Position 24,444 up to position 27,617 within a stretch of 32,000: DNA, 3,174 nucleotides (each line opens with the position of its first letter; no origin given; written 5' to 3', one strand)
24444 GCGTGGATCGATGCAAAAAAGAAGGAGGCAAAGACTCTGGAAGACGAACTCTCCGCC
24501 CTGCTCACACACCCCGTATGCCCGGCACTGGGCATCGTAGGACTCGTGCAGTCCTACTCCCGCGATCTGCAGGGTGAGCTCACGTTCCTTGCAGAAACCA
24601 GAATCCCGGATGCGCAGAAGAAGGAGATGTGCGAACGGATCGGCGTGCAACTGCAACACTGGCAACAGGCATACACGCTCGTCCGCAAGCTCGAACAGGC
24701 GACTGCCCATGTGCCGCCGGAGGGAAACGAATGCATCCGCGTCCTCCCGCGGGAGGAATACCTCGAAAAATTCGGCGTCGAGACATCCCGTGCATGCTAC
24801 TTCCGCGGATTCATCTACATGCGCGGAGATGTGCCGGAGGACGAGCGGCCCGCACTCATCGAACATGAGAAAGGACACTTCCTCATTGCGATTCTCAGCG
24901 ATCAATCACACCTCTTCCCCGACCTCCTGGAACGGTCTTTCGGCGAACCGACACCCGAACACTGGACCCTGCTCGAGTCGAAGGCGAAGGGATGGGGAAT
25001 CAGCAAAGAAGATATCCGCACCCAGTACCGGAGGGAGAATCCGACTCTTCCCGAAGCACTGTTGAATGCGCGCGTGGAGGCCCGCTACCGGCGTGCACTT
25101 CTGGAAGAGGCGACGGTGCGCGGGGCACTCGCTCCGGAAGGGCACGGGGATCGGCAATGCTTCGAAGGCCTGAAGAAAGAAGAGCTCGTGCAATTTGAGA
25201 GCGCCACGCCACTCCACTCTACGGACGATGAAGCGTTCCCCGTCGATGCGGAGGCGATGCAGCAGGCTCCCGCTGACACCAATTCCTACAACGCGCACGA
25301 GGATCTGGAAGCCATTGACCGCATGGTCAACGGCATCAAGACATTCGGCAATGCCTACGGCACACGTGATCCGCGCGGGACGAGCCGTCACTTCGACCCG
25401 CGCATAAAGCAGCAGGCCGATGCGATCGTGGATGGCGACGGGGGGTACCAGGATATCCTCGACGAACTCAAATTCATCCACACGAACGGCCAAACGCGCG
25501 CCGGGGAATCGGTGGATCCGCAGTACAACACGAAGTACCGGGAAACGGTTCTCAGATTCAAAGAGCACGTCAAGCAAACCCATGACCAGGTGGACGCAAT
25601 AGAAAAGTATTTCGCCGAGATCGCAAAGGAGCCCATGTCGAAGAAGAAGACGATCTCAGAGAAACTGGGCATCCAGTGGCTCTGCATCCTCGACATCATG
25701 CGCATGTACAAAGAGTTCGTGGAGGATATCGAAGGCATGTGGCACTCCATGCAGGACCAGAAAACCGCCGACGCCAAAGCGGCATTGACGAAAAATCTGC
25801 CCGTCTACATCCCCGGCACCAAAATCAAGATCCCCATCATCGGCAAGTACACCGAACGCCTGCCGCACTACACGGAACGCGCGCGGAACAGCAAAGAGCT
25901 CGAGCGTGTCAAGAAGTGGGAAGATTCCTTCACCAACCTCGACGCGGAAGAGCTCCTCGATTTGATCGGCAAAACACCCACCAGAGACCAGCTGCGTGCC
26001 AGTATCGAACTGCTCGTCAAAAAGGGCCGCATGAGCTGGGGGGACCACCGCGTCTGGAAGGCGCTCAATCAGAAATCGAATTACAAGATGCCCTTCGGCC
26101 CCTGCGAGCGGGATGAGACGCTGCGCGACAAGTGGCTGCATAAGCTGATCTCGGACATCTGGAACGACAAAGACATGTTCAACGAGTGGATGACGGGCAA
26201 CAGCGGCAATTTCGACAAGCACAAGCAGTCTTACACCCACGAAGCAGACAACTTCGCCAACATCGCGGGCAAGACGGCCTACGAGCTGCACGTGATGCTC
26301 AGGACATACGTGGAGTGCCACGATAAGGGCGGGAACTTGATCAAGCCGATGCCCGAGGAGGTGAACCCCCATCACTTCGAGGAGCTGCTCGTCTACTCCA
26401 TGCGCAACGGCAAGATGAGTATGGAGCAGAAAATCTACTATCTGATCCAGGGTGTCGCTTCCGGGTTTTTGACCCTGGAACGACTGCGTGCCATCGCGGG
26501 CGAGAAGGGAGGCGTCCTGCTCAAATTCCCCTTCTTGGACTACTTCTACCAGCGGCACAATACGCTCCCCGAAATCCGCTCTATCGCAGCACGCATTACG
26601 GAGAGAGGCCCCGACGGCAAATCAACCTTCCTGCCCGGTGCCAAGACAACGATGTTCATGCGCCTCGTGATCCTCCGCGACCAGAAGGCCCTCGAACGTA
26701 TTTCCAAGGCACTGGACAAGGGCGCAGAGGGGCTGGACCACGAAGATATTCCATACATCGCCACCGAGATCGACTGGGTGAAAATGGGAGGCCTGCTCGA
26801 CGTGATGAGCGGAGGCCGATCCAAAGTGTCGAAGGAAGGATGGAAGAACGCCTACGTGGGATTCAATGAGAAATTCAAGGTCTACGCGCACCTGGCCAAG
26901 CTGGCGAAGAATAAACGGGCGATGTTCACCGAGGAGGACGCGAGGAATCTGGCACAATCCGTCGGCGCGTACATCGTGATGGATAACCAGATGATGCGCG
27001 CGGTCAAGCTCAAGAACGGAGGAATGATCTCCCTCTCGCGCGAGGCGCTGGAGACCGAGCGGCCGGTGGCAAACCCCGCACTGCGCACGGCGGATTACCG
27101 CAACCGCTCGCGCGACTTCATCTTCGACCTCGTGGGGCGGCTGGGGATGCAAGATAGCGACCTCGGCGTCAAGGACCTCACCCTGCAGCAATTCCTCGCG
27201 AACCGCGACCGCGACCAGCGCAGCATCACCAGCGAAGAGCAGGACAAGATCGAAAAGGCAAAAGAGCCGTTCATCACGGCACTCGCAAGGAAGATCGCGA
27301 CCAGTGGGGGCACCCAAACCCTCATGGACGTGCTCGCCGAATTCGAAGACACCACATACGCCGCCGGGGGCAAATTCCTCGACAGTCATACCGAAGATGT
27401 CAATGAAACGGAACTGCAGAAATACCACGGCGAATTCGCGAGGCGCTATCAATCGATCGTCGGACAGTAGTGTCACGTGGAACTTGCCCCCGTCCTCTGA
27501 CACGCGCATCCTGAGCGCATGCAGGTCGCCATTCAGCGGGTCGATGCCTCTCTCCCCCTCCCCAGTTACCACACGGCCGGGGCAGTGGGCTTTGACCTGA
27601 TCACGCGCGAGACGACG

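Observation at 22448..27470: Adjacent gene pair (stop and start 1 nt apart): a small 2-TM protein and a 1,517-aa orphan protein with one HExxH motif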

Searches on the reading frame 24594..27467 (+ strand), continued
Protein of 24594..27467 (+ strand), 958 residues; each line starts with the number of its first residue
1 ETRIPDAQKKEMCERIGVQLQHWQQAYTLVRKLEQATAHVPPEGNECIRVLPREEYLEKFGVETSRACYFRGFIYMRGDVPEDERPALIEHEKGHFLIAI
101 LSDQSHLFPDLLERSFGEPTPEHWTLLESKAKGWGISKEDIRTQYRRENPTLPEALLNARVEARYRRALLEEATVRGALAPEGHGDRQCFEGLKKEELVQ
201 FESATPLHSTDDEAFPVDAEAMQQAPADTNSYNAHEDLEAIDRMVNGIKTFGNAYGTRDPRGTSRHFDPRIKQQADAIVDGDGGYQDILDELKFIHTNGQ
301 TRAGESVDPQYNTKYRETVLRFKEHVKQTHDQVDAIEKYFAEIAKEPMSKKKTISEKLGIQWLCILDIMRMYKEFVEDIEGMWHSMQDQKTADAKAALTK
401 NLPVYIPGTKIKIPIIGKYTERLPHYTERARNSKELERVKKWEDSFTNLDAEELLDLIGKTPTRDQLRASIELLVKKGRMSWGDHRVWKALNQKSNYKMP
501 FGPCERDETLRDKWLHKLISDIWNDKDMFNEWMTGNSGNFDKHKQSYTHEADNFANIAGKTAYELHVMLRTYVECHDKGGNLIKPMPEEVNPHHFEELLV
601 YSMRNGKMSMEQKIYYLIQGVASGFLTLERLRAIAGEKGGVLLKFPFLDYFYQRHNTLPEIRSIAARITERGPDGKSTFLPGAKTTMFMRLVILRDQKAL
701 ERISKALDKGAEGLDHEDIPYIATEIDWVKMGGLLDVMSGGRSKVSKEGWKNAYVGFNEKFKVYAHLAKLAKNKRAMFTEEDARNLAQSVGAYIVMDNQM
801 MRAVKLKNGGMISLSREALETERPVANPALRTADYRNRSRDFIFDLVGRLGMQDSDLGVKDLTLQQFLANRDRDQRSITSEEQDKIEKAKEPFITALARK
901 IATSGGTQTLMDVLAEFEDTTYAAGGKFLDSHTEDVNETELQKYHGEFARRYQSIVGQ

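Call 79: search_solved_structures(query=A5, max_evalue=10, show_alignments=0)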
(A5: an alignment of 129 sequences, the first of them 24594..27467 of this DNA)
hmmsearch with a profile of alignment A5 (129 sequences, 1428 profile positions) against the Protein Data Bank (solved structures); distinct sequences matched with E-value up to 10: 64 (the best 60 are shown).
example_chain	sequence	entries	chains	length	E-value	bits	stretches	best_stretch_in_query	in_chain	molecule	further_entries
6wg3_B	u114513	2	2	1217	1.1e-07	33.8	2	116-476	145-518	Structural maintenance of chromosomes protein 3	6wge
7w1m_B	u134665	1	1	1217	1.8e-07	33.1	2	116-476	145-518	Structural maintenance of chromosomes protein 3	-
7ylm_B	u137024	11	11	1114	4.3e-07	31.9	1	116-720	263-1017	SMC6 isoform 1 | Structural maintenance of chromosomes protein 6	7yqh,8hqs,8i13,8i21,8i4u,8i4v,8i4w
8i4x_B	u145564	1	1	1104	4.7e-07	31.8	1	116-716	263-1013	Structural maintenance of chromosomes protein 6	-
7tve_D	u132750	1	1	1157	5.2e-07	31.6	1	116-746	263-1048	Structural maintenance of chromosomes protein 6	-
7qcd_B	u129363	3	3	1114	5.3e-07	31.6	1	116-746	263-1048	Structural maintenance of chromosomes protein 6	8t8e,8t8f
7nyw_A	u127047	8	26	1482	7.8e-06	27.7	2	119-526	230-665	Chromosome partition protein MukB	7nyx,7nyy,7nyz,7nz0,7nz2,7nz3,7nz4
9gm6_A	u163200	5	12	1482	8.2e-06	27.6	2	119-526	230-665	Chromosome partition protein MukB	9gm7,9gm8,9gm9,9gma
9b7j_S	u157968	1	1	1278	0.0017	19.9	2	205-527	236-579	Dynactin subunit 1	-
9b7j_s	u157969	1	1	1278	0.0036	18.9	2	205-527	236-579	Dynactin subunit 1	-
11ce_A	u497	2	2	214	0.0052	18.3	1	232-387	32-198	The protease-Zn (II) complex of Zn5 | Zn5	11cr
9y5h_B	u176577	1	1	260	0.0087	17.6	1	294-529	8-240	sc-t-SNARE-diff-#3.3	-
11cy_A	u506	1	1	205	0.013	17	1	232-376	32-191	ZnO5_baseKO_ES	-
4tql_A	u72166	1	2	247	0.015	16.8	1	137-393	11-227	Three helix bundle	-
6yvd_C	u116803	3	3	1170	0.017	16.6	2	145-459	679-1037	Structural maintenance of chromosomes protein 2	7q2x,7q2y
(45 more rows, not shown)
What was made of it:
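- The N-terminal ~500 aa are coiled-coil-like (call 79).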

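Call 95: find_encoding_contigs(protein=P0129, flank=8000, max_places=1)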
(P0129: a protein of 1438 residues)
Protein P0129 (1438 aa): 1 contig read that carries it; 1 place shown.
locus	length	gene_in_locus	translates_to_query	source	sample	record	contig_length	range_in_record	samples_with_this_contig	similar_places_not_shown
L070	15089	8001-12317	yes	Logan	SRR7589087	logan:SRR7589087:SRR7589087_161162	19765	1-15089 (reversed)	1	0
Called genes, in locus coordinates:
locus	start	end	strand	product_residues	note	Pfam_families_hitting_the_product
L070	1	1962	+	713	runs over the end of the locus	PF00270:DEAD, PF04851:ResIII (weak), PF00271:Helicase_C, PF16124:RecQ_Zn_bind, PF09382:RQC, PF00570:HRDC, PF14493:HTH_40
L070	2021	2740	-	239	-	PF01209:Ubie_methyltran, PF13489:Methyltransf_23, PF02353:CMAS, PF07021:MetW (weak), PF13847:Methyltransf_31, PF08241:Methyltransf_11, PF08242:Methyltransf_12, PF13649:Methyltransf_25, +1 more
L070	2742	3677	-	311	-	PF01063:Aminotran_4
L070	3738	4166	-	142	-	PF00692:dUTPase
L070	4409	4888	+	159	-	PF00829:Ribosomal_L21p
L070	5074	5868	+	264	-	PF01791:DeoC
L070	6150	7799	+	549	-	PF04055:Radical_SAM, PF16199:Radical_SAM_C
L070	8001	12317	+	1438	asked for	-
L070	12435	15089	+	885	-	?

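Call 96: find_encoding_contigs(protein=P0150, flank=8000, max_places=1)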
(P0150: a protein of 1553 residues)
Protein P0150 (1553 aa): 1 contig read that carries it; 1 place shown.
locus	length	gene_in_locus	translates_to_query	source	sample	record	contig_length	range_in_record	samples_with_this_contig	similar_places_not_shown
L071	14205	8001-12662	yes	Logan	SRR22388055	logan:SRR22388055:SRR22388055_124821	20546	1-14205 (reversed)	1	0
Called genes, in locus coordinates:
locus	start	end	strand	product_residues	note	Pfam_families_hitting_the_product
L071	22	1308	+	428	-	PF01476:LysM, PF23473:LysM3_LYK4_5 (faint), PF01476:LysM (weak), PF01551:Peptidase_M23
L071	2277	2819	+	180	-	-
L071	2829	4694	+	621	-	-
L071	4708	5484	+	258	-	-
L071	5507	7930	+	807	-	-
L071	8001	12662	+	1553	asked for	-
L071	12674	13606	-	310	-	PF00231:ATP-synt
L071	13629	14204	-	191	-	?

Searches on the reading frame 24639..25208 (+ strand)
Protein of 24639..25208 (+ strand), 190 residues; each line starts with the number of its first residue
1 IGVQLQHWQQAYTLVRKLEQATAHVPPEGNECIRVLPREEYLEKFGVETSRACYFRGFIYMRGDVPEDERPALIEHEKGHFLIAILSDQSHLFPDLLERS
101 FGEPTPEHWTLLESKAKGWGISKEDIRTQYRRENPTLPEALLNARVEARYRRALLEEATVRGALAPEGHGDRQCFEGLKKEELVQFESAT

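Call 67: search_protein_families(library=pfam, alignment_id=A8, max_evalue=10)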
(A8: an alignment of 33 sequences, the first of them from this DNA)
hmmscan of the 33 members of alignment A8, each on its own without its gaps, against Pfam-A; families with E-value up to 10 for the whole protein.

A. member 1, seq(190 aa): 1 family
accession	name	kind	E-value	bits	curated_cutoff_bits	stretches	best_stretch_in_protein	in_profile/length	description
PF08671.16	SinI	-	0.26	11.5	31.4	1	109-127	5-23/28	Anti-repressor SinI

B. families by the number of members that match (of 33 scanned): 30 families (the first 25 are shown)
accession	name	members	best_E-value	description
PF10263.15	SprT-like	4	0.017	SprT-like family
PF20573.4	DUF6782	3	0.00012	Putative metallopeptidase family (DUF6782)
PF06114.19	Peptidase_M78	3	0.0066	IrrE N-terminal-like domain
PF13624.11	SurA_N_3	1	0.0021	SurA-like N-terminal domain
PF16028.10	SLC3A2_N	1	0.0042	Solute carrier family 3 member 2 N-terminus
PF09321.15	DUF1978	1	0.007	Domain of unknown function (DUF1978)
PF13623.11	SurA_N_2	1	0.013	SurA-like N-terminal domain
PF13970.12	DUF4221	1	0.022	Domain of unknown function (DUF4221)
PF23737.1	HTH_71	1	0.024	HTH 3-helical bundle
PF00515.34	TPR_1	1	0.039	Tetratricopeptide repeat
PF17727.6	CtsR_C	1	0.049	CtsR C-terminal dimerization domain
PF08548.17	Peptidase_M10_C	1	0.049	Peptidase M10 serralysin C terminal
PF09371.15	Tex_N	1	0.053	Tex-like protein N-terminal domain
PF08101.16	Msb1-Mug8_dom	1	0.057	Meiotically up-regulated protein Msb1/Mug8 domain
PF15640.11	Tox-MPTase4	1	0.063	Metallopeptidase toxin 4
PF13699.11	eCIS_core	1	0.15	eCIS core domain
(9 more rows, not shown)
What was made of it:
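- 24609..25136 (+): Minimal zincin-like module, aa ~565-740. It comprises a backing helix, strand 607-610, helix 612-619, strands 626-629 and 632-636 (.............), and the active-site helix 644-663. The helix 713-738 carries E731. Per-member Pfam: DUF6782 putative metallopeptidase 3 of 33 (best 1.2e-4), Peptidase_M78 3 of 33 (0.0066), SprT-like 4 of 33 (0.017), all below curated cut-offs (call 67).
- On Zincin (HExxH zinc metallopeptidase) superfamily: Pfam hits are below gathering scores (call 67).
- On DUF4157 / eCIS_core (PF13699): One of 33 diverse module segments matches at E 0.15 (call 67).
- Sub-threshold Pfam hits recur to DUF6782, M78 and SprT-like (call 67). One of 33 members gives a PF13699 (eCIS_core, formerly DUF4157) hit at E 0.15 and one gives Tox-MPTase4 at E 0.063 (call 67).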

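Call 68: search_solved_structures(query=A8, max_evalue=10, show_alignments=3)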
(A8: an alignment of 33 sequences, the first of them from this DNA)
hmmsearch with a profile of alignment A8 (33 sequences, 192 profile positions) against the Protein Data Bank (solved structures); distinct sequences matched with E-value up to 10: 10.
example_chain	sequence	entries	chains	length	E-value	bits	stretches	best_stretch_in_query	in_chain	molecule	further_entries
1c7k_A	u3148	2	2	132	0.0087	19.3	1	26-81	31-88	ZINC ENDOPROTEASE | ZINC PROTEASE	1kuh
4hx3_A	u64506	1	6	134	0.0091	19.2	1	27-81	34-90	Extracellular small neutral protease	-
3dte_A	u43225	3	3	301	0.021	18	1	44-83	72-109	IrrE protein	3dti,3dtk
8slm_A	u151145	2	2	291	0.023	17.9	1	44-83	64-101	Zn dependent hydrolase fused to HTH domain, IrrE ortholog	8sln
4put_A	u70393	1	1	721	0.19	14.9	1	72-105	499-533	Cytosolic oligopeptidase A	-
4ka8_A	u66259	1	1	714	0.51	13.5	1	72-103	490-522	Oligopeptidase A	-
8th8_Q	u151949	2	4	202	1.3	12.1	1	92-144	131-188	Calmodulin 7-2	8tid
4gec_A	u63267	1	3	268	1.7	11.9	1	136-184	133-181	2-succinyl-6-hydroxy-2,4-cyclohexadiene-1-carboxylate synthase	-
6htq_b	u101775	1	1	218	4.6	10.4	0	4-54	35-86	30S ribosomal protein S2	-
5njt_B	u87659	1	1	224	4.8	10.3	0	4-54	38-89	30S ribosomal protein S2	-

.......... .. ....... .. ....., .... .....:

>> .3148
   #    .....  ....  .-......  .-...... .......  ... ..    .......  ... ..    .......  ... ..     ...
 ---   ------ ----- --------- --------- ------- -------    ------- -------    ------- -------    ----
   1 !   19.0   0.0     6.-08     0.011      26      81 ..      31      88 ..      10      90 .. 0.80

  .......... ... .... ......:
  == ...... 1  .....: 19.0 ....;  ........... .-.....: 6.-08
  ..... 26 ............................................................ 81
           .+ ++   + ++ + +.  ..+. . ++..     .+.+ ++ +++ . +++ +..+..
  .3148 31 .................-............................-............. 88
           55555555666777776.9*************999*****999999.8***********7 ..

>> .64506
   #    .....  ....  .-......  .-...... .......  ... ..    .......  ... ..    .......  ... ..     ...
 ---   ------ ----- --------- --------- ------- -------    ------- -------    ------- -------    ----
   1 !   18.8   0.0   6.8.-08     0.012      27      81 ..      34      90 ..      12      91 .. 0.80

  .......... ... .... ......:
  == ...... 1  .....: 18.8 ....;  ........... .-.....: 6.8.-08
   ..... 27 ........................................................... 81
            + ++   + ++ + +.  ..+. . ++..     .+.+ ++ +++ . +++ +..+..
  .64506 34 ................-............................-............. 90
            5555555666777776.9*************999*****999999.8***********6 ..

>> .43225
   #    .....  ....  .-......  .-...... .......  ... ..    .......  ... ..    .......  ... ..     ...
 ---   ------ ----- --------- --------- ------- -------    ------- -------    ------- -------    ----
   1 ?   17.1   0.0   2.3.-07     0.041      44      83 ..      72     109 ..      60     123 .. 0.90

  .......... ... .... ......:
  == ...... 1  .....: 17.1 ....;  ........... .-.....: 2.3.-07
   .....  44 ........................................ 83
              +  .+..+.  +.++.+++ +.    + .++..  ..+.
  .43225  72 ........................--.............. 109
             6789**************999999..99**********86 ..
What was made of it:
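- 24609..25136 (+): Profile against the PDB: snapalysin 1C7K E 0.0087, 4HX3 E 0.0091, IrrE 3DTE E 0.021, 8SLM E 0.023 (call 68).
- On Zincin (HExxH zinc metallopeptidase) superfamily: PDB profile hits have E 0.009-0.02 and are all zincins (call 68).
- The best PDB profile hits are all zinc peptidases, with the strand-turn-strand and HExxH aligned (call 68).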
